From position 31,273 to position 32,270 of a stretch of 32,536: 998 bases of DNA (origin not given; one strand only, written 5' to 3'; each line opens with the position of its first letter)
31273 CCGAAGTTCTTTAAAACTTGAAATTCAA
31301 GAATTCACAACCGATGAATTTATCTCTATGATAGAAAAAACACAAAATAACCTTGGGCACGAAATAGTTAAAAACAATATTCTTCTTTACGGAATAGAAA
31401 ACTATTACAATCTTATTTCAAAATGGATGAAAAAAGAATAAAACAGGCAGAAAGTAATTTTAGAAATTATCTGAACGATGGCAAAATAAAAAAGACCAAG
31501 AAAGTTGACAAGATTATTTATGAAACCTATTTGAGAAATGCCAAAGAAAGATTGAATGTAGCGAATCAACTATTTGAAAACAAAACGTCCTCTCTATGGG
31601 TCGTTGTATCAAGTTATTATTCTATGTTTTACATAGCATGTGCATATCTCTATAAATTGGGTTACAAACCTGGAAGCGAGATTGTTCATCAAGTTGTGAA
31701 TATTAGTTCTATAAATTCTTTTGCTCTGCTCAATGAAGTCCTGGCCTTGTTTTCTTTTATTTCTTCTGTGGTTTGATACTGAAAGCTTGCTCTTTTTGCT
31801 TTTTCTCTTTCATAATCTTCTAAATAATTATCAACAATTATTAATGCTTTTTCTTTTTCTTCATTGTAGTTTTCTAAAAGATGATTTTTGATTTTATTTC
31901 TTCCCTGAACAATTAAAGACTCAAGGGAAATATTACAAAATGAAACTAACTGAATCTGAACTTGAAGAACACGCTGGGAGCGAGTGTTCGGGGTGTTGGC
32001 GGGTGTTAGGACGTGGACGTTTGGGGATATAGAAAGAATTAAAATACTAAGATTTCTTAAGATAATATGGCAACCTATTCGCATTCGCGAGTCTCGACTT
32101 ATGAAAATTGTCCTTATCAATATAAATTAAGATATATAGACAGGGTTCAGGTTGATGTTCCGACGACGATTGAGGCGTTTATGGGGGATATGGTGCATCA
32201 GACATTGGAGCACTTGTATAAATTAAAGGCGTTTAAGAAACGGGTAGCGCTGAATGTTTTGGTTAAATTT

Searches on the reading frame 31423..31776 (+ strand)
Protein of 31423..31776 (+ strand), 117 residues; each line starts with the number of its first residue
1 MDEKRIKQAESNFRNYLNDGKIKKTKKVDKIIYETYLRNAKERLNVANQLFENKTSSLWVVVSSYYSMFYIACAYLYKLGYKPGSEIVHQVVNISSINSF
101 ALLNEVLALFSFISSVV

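Call 9: search_protein_families(library=pfam, max_evalue=1, proteins=[window:31423-31773:+])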
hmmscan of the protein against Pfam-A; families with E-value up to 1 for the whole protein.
seq(117 aa): 1 family
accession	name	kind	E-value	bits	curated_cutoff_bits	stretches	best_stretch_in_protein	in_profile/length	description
PF05168.19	HEPN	-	1e-06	29.3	22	1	33-84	1-51/117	HEPN domain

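Call 12: find_encoding_contigs(protein=window:31423-31776:+, flank=10000, max_places=10)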
Protein window:31423-31776:+ (117 aa): 3 contigs read that carry it; 3 places shown.
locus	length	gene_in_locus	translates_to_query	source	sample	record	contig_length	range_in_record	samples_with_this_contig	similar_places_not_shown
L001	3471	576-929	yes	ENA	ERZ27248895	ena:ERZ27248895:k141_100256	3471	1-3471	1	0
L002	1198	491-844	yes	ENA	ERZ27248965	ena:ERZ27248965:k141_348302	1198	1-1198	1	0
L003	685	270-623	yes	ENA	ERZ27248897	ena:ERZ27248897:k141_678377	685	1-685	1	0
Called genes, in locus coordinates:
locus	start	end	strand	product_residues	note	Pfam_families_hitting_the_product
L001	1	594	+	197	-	?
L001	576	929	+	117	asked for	PF05168:HEPN (weak)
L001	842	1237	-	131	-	-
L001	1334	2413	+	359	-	PF12705:PDDEXK_1, PF01930:Cas_Cas4 (weak)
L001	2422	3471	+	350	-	?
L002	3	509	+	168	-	?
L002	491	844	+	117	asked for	PF05168:HEPN (weak)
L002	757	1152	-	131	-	-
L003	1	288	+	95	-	?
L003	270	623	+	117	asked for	PF05168:HEPN (weak)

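Call 18: list_cluster_members(proteins=[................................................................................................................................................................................, window:31423-31776:+, P0001, window:30824-31441:+])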
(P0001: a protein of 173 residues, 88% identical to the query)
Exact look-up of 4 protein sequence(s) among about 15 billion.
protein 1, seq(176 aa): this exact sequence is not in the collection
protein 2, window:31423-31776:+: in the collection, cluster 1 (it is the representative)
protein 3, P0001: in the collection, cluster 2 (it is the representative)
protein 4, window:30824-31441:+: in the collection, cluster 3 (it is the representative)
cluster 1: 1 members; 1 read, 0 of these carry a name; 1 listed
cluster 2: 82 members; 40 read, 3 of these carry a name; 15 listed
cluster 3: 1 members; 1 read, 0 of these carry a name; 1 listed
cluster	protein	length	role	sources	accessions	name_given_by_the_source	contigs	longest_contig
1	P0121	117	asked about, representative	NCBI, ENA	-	-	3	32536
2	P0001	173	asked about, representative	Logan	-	-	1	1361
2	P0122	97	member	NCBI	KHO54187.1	MAG: hypothetical protein QT10_C0019G0001, partial [archaeon GW2011_AR19]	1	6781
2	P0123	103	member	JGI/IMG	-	uncharacterized protein (UPF0332 family)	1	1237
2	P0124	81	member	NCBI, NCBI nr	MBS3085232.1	HEPN domain-containing protein, partial [Candidatus Pacearchaeota archaeon] | HEPN domain-containing protein [Candidatus Pacearchaeota archaeon]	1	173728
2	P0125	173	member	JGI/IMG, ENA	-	-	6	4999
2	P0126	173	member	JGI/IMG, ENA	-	-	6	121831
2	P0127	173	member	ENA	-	-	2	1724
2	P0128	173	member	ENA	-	-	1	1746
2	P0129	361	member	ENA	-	-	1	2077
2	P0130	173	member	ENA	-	-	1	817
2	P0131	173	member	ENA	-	-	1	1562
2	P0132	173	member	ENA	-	-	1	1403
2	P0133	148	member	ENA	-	-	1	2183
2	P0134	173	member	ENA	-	-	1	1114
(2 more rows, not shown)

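Call 35: find_homologous_proteins(query=L001:1334-2413:+)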
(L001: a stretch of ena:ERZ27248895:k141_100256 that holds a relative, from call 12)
Query L001:1334-2413:+ (359 aa): 1192 proteins with E <= 0.001 among 5722 candidates; the best 120 are listed.
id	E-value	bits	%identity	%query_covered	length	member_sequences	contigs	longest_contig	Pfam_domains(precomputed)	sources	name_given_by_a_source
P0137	4.8e-235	797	100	100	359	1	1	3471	PF01930.24,PF12705.14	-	-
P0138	6.1e-204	695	85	100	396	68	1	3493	PF12705.14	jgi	-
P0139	2.2e-199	680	83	99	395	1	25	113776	PF12705.14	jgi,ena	-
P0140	1.8e-197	674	83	99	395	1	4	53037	PF12705.14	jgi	jgi:putative RecB family exonuclease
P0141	1.9e-197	674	83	100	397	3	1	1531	PF12705.14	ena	-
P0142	3.3e-197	673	83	99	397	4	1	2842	PF12705.14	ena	-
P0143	3.6e-197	673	83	99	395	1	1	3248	PF12705.14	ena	-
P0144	1.3e-196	671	82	100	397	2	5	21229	PF12705.14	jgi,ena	-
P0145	1.6e-196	671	83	99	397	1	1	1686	PF12705.14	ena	-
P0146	2.8e-192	657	82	99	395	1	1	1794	PF01930.24,PF12705.14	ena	-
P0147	1.5e-191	654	81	100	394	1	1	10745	PF01930.24,PF12705.14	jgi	-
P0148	4.9e-191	652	80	99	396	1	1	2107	PF01930.24,PF12705.14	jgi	-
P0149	5.9e-191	652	81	100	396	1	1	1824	PF01930.24,PF12705.14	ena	-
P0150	6.4e-191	652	81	100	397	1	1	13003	PF12705.14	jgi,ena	-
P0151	4.2e-190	649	80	100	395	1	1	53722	PF01930.24,PF12705.14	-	-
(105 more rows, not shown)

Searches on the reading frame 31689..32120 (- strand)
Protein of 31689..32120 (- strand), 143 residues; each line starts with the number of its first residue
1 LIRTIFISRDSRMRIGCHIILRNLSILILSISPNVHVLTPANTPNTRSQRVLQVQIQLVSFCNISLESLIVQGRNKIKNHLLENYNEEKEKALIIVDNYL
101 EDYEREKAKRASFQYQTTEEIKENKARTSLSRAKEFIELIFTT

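Call 9: search_protein_families(library=pfam, max_evalue=1, proteins=[window:31689-32120:-])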
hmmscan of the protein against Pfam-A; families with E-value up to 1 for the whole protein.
window:31689-32120:- (143 aa): 1 family
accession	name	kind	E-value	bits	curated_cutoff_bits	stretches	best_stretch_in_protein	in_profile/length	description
PF05168.19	HEPN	-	0.09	13.4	22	1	69-139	43-113/117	HEPN domain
